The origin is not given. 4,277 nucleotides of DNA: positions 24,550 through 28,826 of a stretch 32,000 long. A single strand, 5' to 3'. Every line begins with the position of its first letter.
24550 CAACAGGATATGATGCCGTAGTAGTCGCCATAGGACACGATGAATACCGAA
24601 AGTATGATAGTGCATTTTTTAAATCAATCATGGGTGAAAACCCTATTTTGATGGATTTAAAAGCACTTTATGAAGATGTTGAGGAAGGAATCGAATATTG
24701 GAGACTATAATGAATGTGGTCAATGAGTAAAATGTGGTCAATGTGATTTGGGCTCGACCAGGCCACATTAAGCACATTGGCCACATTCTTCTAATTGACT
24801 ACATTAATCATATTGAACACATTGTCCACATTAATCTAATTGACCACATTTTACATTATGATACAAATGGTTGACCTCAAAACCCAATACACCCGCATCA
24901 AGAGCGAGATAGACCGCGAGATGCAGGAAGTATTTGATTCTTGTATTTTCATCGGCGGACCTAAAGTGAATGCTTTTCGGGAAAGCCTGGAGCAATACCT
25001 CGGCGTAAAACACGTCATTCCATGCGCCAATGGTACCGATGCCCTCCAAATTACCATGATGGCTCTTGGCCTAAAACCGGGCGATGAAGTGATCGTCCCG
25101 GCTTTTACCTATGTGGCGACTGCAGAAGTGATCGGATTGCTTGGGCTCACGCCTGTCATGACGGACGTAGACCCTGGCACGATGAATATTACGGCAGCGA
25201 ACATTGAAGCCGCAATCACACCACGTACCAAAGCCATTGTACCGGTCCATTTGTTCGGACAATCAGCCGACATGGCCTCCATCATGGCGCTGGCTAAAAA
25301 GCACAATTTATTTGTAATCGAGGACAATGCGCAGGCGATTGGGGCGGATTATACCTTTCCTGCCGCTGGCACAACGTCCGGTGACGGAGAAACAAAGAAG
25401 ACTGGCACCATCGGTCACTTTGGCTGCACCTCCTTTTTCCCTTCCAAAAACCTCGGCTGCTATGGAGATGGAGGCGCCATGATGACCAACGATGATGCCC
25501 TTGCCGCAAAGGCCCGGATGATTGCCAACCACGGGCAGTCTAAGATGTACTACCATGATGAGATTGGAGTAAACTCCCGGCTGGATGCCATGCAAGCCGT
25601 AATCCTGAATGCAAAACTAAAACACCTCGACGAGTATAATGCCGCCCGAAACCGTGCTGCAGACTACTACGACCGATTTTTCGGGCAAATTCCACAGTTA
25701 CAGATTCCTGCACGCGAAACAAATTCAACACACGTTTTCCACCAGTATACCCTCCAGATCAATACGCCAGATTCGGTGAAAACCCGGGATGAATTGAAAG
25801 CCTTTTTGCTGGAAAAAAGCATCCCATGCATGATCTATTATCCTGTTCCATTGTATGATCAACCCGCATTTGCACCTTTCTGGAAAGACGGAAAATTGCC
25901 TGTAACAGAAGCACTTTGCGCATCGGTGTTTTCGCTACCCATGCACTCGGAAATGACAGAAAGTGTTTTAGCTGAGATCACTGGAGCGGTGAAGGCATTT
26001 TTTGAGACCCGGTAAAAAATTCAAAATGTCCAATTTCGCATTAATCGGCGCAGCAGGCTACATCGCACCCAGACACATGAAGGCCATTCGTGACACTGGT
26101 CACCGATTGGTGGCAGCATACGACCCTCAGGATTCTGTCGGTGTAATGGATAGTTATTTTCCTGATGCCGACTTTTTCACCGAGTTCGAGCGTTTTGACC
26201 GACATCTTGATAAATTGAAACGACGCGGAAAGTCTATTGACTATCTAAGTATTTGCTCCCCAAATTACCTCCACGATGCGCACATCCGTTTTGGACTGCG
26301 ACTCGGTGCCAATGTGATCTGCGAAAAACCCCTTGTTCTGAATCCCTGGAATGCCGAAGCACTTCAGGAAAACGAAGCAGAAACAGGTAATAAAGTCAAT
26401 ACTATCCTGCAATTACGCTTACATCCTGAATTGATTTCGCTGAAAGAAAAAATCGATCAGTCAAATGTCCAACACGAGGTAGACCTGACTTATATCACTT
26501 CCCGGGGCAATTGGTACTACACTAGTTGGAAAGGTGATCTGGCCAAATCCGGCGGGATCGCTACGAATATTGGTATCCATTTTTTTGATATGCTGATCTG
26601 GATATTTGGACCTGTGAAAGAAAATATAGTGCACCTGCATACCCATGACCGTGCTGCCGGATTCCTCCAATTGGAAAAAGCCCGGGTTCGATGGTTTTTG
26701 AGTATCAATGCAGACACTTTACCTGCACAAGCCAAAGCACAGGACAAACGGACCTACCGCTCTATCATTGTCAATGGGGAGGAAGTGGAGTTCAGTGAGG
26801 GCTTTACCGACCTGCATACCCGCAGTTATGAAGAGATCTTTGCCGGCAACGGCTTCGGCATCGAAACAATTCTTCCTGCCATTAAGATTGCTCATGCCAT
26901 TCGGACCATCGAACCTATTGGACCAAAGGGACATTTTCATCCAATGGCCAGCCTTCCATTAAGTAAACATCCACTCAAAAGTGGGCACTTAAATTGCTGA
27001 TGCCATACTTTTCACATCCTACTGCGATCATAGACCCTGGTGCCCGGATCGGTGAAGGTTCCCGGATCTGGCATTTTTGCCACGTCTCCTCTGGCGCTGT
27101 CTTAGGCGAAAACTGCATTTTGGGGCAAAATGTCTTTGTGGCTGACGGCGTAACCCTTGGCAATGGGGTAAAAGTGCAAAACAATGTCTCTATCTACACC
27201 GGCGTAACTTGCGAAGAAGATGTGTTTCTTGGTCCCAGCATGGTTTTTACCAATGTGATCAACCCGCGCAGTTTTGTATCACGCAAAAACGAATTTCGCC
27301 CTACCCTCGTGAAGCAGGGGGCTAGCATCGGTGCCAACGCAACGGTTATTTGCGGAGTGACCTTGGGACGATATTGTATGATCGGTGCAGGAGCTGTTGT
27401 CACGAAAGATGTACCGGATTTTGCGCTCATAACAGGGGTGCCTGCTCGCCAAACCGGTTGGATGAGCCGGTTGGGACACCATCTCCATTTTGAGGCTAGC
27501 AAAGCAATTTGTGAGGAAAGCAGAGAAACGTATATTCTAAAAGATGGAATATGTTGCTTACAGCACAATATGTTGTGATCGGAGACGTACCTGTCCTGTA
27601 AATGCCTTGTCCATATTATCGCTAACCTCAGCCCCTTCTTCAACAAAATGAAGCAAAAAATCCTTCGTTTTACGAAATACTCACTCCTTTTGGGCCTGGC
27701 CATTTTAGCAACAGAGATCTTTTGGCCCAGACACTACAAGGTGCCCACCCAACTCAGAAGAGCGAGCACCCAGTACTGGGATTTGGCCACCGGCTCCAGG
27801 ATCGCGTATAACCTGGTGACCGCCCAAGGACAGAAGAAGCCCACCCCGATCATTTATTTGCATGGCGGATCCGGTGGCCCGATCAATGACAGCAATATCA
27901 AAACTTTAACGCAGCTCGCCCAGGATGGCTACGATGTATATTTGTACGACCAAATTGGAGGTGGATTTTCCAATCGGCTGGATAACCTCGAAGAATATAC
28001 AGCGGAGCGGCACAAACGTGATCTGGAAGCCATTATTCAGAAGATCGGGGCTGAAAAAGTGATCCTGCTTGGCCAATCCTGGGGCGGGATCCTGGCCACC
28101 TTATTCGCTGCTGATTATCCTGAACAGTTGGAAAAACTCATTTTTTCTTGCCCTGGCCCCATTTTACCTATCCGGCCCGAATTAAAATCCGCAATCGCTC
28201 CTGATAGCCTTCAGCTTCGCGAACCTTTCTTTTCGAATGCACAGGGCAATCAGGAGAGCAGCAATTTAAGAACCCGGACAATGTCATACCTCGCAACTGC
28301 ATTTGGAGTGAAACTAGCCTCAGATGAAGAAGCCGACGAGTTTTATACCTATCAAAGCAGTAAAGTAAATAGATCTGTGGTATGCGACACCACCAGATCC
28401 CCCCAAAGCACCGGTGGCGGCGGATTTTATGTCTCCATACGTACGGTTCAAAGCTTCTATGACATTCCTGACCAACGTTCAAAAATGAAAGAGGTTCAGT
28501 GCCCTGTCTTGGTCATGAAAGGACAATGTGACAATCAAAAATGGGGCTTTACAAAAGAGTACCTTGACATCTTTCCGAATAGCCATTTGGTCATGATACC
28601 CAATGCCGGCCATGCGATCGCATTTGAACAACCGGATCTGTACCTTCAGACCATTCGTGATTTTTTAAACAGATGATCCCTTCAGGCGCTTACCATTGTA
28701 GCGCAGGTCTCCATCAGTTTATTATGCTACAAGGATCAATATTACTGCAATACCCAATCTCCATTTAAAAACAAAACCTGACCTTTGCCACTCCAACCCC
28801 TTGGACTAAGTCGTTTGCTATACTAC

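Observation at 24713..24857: An intergenic region built entirely from a 9-bp-periodic, two-orientation array of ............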

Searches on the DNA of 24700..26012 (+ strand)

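Call 37: search_rna_families(sources=[L128, L129, L132, L134, L139, L140, L142], threshold=gathering)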
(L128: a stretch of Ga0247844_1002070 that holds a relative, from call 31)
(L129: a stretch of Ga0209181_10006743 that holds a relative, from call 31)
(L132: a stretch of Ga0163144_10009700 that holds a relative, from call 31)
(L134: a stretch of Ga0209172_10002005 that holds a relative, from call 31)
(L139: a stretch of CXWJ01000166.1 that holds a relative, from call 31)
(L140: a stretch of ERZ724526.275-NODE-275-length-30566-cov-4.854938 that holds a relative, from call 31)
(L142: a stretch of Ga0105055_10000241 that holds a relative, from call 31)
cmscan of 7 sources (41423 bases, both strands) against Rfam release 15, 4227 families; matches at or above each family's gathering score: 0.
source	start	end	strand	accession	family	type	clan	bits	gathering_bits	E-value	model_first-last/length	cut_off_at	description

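Call 49: search_dna_similar(query=window:24700-24870:+, collection=plasmids, mode=distant, max_evalue=0.001, max_rows=10)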
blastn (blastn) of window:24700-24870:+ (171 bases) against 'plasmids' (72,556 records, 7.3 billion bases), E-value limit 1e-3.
No match.

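Call 50: search_dna_similar(query=window:24700-24870:+, collection=phages, mode=distant, max_evalue=0.001, max_rows=10)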
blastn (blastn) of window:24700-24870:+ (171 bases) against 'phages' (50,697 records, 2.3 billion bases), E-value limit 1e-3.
No match.
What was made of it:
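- No copies on plasmids or phages (calls 49, 50).
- Tried and rejected: Plasmid and phage collections (blastn): no match (calls 49, 50).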

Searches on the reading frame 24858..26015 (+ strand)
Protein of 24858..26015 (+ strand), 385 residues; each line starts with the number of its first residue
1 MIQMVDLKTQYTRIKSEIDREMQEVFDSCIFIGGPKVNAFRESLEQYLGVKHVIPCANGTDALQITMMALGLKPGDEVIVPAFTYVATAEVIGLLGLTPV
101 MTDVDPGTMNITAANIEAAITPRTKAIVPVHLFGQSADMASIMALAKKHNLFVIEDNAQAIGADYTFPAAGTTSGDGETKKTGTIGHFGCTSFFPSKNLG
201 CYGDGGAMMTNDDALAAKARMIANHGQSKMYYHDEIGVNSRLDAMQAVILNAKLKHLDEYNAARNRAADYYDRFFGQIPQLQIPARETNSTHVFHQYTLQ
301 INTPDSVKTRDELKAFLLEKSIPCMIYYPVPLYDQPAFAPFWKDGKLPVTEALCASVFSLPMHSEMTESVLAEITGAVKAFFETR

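Call 9: search_protein_families(library=pfam, proteins=[window:24858-26015:+])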
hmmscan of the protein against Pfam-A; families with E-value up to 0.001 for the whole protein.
window:24858-26015:+ (385 aa): 5 families
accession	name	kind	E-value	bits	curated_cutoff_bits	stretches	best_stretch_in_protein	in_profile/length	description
PF01041.23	DegT_DnrJ_EryC1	-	1.8e-113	379.9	19.8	1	14-378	3-359/360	DegT/DnrJ/EryC1/StrS aminotransferase family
PF00155.27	Aminotran_1_2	-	6e-14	52.4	19.7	1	32-289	38-301/361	Aminotransferase class I and II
PF01212.27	Beta_elim_lyase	-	1.5e-07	31.5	27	1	33-163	30-175/288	Beta-eliminating lyase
PF01053.26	Cys_Met_Meta_PP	-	1.4e-06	27.6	27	1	33-159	50-176/381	Cys/Met metabolism PLP-dependent enzyme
PF00266.25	Aminotran_5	-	1.7e-06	27.7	21.5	1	36-162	44-181/371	Aminotransferase class-V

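Call 10: search_protein_families(library=ncbifam, proteins=[window:24858-26015:+])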
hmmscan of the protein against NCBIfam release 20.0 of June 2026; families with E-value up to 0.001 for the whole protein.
window:24858-26015:+ (385 aa): 32 families (the best 25 are shown)
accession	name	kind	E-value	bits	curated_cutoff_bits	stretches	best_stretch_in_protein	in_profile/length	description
NF008687.0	PRK11706.1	equivalog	4.5e-67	226.4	375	1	21-382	16-374/375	dTDP-4-amino-4,6-dideoxygalactose transaminase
TIGR03588.1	PseC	equivalog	4.3e-66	223.4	423.5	1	22-380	17-378/380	UDP-4-amino-4,6-dideoxy-N-acetyl-beta-L-altrosamine transaminase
TIGR04181.1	NHT_00031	hypoth_equivalog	2e-60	204.6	420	1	32-361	27-357/359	LegC family aminotransferase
NF008658.2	PRK11658.1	equivalog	1.6e-58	198.2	631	1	21-381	19-376/379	UDP-4-amino-4-deoxy-L-arabinose aminotransferase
TIGR02379.1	ECA_wecE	subfamily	4.6e-54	183.6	434.85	1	41-378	37-371/376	dTDP-4-amino-4,6-dideoxy-D-glucose transaminase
TIGR04427.1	PLP_DesI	equivalog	5.8e-50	170.5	650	1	30-368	47-369/390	dTDP-4-dehydro-6-deoxyglucose aminotransferase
NF011936.0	PRK15407.1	equivalog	1.3e-46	159.2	423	2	31-224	61-249/440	lipopolysaccharide biosynthesis protein RfbH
NF005817.0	PRK07683.1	equivalog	6.8e-12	44.8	575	1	51-157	90-201/387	aminotransferase A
NF005816.0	PRK07682.1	equivalog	1.1e-10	40.7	620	1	53-160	93-206/390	aminotransferase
NF005744.0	PRK07568.1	subfamily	1.3e-09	37.4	389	1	48-157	86-202/398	pyridoxal phosphate-dependent aminotransferase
NF041364.1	GntC_guanitoxin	equivalog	5.7e-09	35.3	415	1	60-157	70-174/356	guanitoxin biosynthesis PLP-dependent (S)-gamma-hydroxy-L-arginine cyclodehydratase GntC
NF006488.0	PRK08912.1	equivalog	1.1e-08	34.5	498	1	53-156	90-198/387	aminotransferase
NF004770.0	PRK06108.1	subfamily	1.9e-08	33.6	422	1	48-157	94-210/396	pyridoxal phosphate-dependent aminotransferase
NF005732.0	PRK07550.1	equivalog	7.1e-07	28.6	366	1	60-156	103-205/389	aminotransferase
NF004621.0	PRK05957.1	equivalog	7.7e-07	28.2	498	1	58-159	97-202/389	pyridoxal phosphate-dependent aminotransferase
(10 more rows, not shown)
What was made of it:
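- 24858..26015 (+): Downstream gene: DegT/DnrJ/EryC1-family sugar aminotransferase. It is followed by a GFO/IDH/MocA oxidoreductase (26002-27000) and a hexapeptide acetyltransferase (26994-27578), all on the same strand. Pfam PF01041 (E = 1.8e-113) and the neighbouring genes (calls 9, 10).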

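Call 31: find_related_loci(query=window:24858-26012:+, collection=metagenome_contigs, flank=2500)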
Query window:24858-26012:+ (385 aa) in metagenome_contigs; peptide patterns used: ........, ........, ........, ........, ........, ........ (x = any residue, [..] = any of these).
576 stretches matched a pattern; 461 encode a relative of the query (tblastn E <= 1e-3); the best 80 are kept; 80 distinct loci.
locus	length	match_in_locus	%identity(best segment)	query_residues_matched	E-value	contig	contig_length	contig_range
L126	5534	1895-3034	90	1-385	0e+0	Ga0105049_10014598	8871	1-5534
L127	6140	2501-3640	90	1-385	0e+0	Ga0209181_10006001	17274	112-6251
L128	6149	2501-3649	87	1-385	0e+0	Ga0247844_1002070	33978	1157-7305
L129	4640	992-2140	87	1-382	0e+0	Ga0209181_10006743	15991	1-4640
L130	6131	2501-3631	88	1-383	0e+0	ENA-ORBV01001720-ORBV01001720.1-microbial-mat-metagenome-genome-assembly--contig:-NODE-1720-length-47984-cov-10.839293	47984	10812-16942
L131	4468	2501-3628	84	2-382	0e+0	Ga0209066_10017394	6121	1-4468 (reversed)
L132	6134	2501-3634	82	1-385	0e+0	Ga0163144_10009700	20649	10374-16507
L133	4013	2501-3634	82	1-385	0e+0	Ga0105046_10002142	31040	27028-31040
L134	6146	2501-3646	77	2-385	0e+0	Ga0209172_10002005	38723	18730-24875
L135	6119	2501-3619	75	1-382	0e+0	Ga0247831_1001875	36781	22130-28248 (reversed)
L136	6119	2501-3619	74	1-382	0e+0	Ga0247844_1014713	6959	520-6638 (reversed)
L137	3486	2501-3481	84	2-333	0e+0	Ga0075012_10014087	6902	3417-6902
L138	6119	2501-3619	75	1-382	0e+0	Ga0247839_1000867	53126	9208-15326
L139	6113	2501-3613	75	1-382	0e+0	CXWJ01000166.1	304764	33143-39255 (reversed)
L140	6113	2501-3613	73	2-382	0e+0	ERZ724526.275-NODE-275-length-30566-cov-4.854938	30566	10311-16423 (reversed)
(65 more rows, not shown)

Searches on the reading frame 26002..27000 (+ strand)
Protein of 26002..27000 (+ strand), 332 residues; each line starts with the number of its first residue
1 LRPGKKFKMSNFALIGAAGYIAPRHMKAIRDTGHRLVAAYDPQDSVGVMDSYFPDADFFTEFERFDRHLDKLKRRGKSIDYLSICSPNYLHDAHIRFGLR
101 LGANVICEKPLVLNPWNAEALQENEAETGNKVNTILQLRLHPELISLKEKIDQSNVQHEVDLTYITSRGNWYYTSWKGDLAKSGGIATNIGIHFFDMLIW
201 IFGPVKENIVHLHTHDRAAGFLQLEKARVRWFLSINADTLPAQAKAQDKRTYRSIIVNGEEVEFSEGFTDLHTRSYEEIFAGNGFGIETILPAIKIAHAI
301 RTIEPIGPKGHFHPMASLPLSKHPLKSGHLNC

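Call 9: search_protein_families(library=pfam, proteins=[window:26002-27000:+])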
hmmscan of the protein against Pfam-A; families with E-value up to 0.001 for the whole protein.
window:26002-27000:+ (332 aa): 3 families
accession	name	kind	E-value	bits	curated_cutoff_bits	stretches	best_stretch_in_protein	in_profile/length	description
PF01408.29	GFO_IDH_MocA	-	2.8e-18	67.2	24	1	11-132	2-116/120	Oxidoreductase family, NAD-binding Rossmann fold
PF02894.22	GFO_IDH_MocA_C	-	6.7e-16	59.2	22.9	1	159-232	16-99/218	Oxidoreductase family, C-terminal alpha/beta domain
PF22725.1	GFO_IDH_MocA_C3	-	1.3e-07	32.1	27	1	163-218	22-78/124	GFO/IDH/MocA C-terminal domain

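Call 10: search_protein_families(library=ncbifam, proteins=[window:26002-27000:+])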
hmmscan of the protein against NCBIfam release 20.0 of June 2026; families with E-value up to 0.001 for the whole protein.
window:26002-27000:+ (332 aa): 6 families
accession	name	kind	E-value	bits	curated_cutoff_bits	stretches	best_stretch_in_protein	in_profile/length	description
TIGR04380.1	myo_inos_iolG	equivalog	2.1e-12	46.6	355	1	10-206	2-189/330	inositol 2-dehydrogenase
NF052479.1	LevoglcsnDh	equivalog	4.4e-07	28.9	650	1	76-214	71-214/386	levoglucosan dehydrogenase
NF040723.1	UDP-GlcNAcDh_Arch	equivalog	4.2e-06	26.5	450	1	76-204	58-179/302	UDP-N-acetylglucosamine 3-dehydrogenase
NF008607.0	PRK11579.1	subfamily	2e-05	23.8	330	1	78-207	64-194/346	oxidoreductase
NF052679.1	InsChiInosDhIolG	equivalog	0.00016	20.9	540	1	19-201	11-184/343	bifunctional inositol 2-dehydrogenase/D-chiro-inositol 1-dehydrogenase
NF041392.1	XylDh_Gfo6_Halo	equivalog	0.00024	20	350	1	80-158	84-162/350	D-xylose 1-dehydrogenase Gfo6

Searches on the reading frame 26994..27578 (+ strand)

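Call 9: search_protein_families(library=pfam, proteins=[window:26994-27578:+])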
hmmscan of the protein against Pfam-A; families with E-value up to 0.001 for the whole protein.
window:26994-27578:+ (194 aa): 3 families
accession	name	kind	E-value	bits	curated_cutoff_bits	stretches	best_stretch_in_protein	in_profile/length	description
PF00132.30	Hexapep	-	5.5e-22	76.9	27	2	16-50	1-35/36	Bacterial transferase hexapeptide (six repeats)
PF14602.12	Hexapep_2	-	4.2e-13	49.2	27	2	36-68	3-33/34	Hexapeptide repeat of succinyl-transferase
PF25084.1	LbH_EIF2B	-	3.6e-09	37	54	1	10-75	15-78/105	EIF2B subunit epsilon LbH domain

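Call 10: search_protein_families(library=ncbifam, proteins=[window:26994-27578:+])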
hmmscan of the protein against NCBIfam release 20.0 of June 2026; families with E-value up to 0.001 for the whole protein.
window:26994-27578:+ (194 aa): 46 families (the best 25 are shown)
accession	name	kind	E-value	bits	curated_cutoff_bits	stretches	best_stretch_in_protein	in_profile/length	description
TIGR03570.1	NeuD_NnaD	subfamily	1.8e-25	89.8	160.8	2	106-152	156-202/202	NeuD/PglB/VioB family sugar acetyltransferase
NF003657.0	PRK05289.1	equivalog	2.8e-18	66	226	2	8-67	7-66/264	acyl-ACP--UDP-N-acetylglucosamine O-acyltransferase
NF041874.1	EPS_EpsC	equivalog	5.9e-18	65.1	150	2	102-153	112-163/168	serine O-acetyltransferase EpsC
TIGR01852.1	lipid_A_lpxA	equivalog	6.2e-18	65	231.05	2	8-67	2-61/254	acyl-ACP--UDP-N-acetylglucosamine O-acyltransferase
NF002060.0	PRK00892.1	subfamily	8.1e-18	64.6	207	1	8-83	105-180/345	UDP-3-O-(3-hydroxymyristoyl)glucosamine N-acyltransferase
TIGR03532.1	DapD_Ac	equivalog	7.2e-17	61.8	231.75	1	52-153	116-210/231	2,3,4,5-tetrahydropyridine-2,6-dicarboxylate N-acetyltransferase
TIGR01172.1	cysE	equivalog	7.6e-17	61.8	210.65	2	52-152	81-162/162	serine O-acetyltransferase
TIGR01853.1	lipid_A_lpxD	equivalog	4.4e-15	55.4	242.5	1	8-84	96-172/325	UDP-3-O-(3-hydroxymyristoyl)glucosamine N-acyltransferase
NF007240.0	PRK09677.1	equivalog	5.9e-14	52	243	1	102-152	129-179/192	putative lipopolysaccharide biosynthesis O-acetyl transferase WbbJ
NF008349.0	PRK11132.1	equivalog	3.5e-13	49.2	397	1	104-156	194-246/273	serine O-acetyltransferase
NF010935.0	PRK14355.1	equivalog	1.2e-12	47.2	718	2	10-81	262-331/459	bifunctional UDP-N-acetylglucosamine diphosphorylase/glucosamine-1-phosphate N-acetyltransferase GlmU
NF010933.0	PRK14353.1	equivalog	1.9e-12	46.6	505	1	104-150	381-427/453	bifunctional UDP-N-acetylglucosamine diphosphorylase/glucosamine-1-phosphate N-acetyltransferase GlmU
NF010937.0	PRK14357.1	equivalog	3.2e-12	46.1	658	1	102-148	382-428/448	bifunctional UDP-N-acetylglucosamine diphosphorylase/glucosamine-1-phosphate N-acetyltransferase GlmU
NF007499.0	PRK10092.1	equivalog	7e-11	42.3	314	1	86-152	112-178/183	maltose O-acetyltransferase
NF010936.0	PRK14356.1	equivalog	8.4e-11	41.4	666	1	17-145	305-440/456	bifunctional UDP-N-acetylglucosamine diphosphorylase/glucosamine-1-phosphate N-acetyltransferase GlmU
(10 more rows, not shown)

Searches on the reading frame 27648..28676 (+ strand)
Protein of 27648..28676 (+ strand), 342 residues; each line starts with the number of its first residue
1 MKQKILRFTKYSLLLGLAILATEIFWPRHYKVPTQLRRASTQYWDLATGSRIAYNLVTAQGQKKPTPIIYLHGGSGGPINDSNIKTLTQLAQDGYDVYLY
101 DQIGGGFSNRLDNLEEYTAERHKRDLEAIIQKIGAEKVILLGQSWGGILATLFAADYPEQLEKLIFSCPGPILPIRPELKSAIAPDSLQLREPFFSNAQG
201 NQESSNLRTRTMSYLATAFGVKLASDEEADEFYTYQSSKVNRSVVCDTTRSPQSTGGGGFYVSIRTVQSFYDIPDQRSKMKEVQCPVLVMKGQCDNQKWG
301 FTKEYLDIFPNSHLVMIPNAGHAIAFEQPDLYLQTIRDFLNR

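Call 9: search_protein_families(library=pfam, proteins=[window:27648-28676:+])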
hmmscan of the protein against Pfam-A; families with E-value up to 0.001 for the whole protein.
window:27648-28676:+ (342 aa): 4 families
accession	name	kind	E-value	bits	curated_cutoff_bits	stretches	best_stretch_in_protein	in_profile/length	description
PF00561.26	Abhydrolase_1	-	1.9e-27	96.9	25.8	1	67-328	2-244/245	alpha/beta hydrolase fold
PF12146.15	Hydrolase_4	-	3.9e-16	59.5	27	1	87-226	24-140/239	Serine aminopeptidase, S33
PF12697.13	Abhydrolase_6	-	2.6e-14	54.8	26.3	1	68-333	1-215/217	Alpha/beta hydrolase family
PF02129.25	Peptidase_S15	-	1.2e-05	25.6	23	0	49-168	2-127/262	X-Pro dipeptidyl-peptidase (S15 family)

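Call 10: search_protein_families(library=ncbifam, proteins=[window:27648-28676:+])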
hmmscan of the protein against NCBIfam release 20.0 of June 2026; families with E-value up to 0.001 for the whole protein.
window:27648-28676:+ (342 aa): 29 families (the best 25 are shown)
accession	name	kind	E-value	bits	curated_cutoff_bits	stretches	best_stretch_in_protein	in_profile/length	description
TIGR01250.1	pro_imino_pep_2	subfamily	4.3e-33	115.1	167.65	1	49-341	11-288/288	proline iminopeptidase-family hydrolase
NF045948.1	ProImpepThrmp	equivalog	2.2e-26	93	500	2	48-168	10-127/291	proline iminopeptidase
NF045945.1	ProImpepLactob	equivalog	2.2e-24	86.5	400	1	53-341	16-291/293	proline iminopeptidase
TIGR03695.1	menH_SHCHC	equivalog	8.8e-18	64.6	208.55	2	274-341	185-252/252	2-succinyl-6-hydroxy-2,4-cyclohexadiene-1-carboxylate synthase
TIGR01249.1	pro_imino_pep_1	equivalog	3.5e-16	59.2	259.75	1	59-166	21-125/307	prolyl aminopeptidase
TIGR02427.1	protocat_pcaD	equivalog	1.4e-15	57.4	255.85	2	88-168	34-111/251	3-oxoadipate enol-lactonase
NF045632.1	hydroxlase_HsaD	equivalog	1.6e-13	50.3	400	1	59-170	28-138/290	4,5:9,10-diseco-3-hydroxy-5,9,17-trioxoandrosta-1(10),2-diene-4-oate hydrolase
NF051488.1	bifunc_PcaDC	exception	2.2e-13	50.1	390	2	87-171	32-113/375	bifunctional 3-oxoadipate enol-lactonase/4-carboxymuconolactone decarboxylase PcaDC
NF051487.1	bifunc_PcaCD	exception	1e-12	47.9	430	2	254-341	328-412/413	bifunctional 4-carboxymuconolactone decarboxylase/3-oxoadipate enol-lactonase PcaCD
NF050089.1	i_nPHAscl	equivalog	1.7e-12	47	300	1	48-166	5-114/288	intracellular short-chain-length polyhydroxyalkanoate depolymerase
NF002043.0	PRK00870.1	subfamily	1.9e-12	47.2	265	1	59-168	40-147/302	haloalkane dehalogenase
TIGR03611.1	RutD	equivalog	1.1e-11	44.7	238.5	1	63-165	10-109/258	pyrimidine utilization protein D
NF007954.0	PRK10673.1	equivalog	2e-11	43.7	399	1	52-166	3-111/255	esterase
TIGR01738.1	bioH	equivalog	2.4e-10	40.5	206.95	1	80-188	16-117/245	pimeloyl-ACP methyl ester esterase BioH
TIGR03343.1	biphenyl_bphD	equivalog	2.8e-10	39.9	462.15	1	66-171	31-136/282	2-hydroxy-6-oxo-6-phenylhexa-2,4-dienoate hydrolase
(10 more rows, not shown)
